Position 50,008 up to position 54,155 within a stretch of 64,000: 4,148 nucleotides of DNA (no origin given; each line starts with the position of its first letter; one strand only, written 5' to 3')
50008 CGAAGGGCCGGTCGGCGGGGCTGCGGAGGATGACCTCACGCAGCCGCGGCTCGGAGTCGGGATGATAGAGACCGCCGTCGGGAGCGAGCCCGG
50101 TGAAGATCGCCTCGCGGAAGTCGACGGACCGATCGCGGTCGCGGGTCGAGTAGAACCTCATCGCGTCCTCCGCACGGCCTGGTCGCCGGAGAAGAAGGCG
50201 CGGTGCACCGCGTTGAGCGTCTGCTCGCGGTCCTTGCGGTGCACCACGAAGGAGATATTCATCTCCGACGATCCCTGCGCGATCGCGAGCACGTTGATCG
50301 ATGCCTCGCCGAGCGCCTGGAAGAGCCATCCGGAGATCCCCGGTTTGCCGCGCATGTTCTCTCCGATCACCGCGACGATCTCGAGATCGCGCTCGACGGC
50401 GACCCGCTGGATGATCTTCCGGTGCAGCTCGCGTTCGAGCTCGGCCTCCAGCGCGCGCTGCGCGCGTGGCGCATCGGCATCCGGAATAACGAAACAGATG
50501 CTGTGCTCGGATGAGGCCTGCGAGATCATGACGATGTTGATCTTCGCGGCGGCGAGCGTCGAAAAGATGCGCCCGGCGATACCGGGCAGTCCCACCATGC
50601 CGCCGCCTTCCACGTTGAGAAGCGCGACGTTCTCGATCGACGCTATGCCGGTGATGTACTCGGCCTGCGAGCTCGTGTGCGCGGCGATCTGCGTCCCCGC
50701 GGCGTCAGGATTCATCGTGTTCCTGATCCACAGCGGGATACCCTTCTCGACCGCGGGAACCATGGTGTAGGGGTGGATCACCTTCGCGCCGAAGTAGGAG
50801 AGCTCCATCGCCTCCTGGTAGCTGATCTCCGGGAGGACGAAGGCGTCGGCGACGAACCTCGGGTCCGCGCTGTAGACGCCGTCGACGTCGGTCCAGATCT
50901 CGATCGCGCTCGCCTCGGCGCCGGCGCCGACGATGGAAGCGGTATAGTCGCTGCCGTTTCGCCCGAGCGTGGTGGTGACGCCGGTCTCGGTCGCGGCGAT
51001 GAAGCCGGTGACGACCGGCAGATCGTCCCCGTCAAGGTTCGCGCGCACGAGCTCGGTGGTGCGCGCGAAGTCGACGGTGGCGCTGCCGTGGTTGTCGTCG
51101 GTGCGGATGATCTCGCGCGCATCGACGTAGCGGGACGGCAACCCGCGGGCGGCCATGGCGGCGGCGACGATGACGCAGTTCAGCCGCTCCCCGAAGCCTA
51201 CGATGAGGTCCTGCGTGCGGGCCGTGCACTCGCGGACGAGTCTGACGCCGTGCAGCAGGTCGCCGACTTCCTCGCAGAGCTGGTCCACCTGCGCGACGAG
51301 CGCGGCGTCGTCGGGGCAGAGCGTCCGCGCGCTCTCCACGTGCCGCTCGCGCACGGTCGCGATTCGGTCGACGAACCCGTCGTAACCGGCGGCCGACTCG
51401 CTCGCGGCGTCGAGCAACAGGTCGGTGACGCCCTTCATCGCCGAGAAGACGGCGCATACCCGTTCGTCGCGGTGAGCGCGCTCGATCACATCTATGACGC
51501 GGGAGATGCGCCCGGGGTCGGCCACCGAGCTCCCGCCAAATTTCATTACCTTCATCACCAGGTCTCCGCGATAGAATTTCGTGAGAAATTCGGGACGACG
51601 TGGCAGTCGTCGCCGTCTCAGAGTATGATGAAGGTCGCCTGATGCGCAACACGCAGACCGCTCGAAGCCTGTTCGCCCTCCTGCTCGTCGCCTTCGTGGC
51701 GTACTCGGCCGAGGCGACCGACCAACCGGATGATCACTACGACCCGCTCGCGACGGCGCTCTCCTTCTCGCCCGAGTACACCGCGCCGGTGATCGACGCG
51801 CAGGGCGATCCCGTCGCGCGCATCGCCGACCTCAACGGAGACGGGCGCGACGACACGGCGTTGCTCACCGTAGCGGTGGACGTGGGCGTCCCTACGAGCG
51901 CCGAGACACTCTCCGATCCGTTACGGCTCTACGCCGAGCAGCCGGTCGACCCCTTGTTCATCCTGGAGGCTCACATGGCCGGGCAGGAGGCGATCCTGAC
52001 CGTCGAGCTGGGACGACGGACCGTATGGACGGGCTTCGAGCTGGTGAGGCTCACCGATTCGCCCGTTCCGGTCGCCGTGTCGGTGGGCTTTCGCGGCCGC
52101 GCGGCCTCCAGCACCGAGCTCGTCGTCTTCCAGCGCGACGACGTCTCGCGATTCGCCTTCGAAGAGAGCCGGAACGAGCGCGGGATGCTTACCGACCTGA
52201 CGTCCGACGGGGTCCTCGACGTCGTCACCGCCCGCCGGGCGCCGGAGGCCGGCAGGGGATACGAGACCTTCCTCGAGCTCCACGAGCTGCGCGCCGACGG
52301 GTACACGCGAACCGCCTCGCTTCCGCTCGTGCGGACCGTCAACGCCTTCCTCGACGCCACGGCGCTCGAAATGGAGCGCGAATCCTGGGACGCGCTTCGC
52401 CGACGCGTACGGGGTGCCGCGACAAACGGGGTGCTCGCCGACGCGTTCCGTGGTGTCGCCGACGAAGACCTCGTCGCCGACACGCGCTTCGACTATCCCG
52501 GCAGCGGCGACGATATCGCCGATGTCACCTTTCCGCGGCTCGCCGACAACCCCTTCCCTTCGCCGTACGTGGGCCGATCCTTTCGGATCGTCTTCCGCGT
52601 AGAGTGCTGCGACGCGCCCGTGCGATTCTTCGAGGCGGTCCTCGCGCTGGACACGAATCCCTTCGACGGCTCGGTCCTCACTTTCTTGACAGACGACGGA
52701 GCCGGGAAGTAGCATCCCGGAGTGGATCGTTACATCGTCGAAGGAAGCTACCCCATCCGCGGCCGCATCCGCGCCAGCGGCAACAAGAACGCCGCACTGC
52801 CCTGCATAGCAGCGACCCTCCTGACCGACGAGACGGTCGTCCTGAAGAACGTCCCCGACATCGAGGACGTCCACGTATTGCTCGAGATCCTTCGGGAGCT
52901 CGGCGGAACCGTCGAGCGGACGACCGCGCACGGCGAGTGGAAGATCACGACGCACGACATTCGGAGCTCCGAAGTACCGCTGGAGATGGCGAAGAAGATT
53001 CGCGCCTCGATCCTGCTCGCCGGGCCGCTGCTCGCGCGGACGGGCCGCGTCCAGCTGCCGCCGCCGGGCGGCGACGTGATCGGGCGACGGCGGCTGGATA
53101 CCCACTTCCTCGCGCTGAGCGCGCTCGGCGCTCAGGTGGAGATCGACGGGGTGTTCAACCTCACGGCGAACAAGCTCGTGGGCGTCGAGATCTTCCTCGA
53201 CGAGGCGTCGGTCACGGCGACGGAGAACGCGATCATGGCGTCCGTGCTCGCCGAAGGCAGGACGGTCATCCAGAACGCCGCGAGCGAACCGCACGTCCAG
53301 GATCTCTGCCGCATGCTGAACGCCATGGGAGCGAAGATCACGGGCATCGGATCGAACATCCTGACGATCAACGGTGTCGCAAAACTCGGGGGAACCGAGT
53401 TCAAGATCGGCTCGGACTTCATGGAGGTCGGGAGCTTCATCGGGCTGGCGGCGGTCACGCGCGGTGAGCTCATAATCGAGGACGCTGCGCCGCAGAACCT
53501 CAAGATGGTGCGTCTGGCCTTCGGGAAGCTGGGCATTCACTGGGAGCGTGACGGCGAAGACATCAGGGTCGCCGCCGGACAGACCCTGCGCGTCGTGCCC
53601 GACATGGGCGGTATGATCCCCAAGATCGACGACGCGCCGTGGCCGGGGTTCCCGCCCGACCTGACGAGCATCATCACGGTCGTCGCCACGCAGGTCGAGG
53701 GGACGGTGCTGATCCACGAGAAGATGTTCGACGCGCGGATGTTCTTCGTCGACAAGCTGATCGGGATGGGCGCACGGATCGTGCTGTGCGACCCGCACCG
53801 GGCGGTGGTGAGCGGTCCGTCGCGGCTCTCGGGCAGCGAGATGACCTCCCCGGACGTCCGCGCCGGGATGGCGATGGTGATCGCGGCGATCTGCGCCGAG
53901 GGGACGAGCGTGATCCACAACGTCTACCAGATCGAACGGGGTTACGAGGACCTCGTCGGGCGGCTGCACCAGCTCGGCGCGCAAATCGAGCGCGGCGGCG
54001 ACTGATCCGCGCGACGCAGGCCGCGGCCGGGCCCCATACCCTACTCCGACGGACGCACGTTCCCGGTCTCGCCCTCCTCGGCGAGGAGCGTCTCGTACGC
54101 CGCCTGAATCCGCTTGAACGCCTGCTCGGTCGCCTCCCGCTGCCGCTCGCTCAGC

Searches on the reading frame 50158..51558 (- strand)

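Call 57: search_protein_families(library=pfam, proteins=[window:50158-51558:-], max_evalue=0.0001)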
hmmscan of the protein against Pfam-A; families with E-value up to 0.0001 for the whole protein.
window:50158-51558:- (466 aa): 4 families
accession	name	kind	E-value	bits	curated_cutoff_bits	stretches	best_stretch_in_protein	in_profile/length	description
PF00696.33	AA_kinase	-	1.5e-48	166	24.9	1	1-280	1-234/234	Amino acid kinase family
PF22468.2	ACT_9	-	1.4e-47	159.7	27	2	315-373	2-60/61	ACT domain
PF13840.12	ACT_7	-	7.1e-22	77.5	27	2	308-371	3-64/65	ACT domain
PF01842.31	ACT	-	6.5e-19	67.8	27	2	324-372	10-60/66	ACT domain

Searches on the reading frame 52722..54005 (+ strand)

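Call 57: search_protein_families(library=pfam, proteins=[window:52722-54005:+], max_evalue=0.0001)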
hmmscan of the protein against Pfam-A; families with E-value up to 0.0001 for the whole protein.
window:52722-54005:+ (427 aa): 1 family
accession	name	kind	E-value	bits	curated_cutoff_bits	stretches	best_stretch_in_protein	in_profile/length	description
PF00275.25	EPSP_synthase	-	3.9e-73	247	22.8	1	7-414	2-416/417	EPSP synthase (3-phosphoshikimate 1-carboxyvinyltransferase)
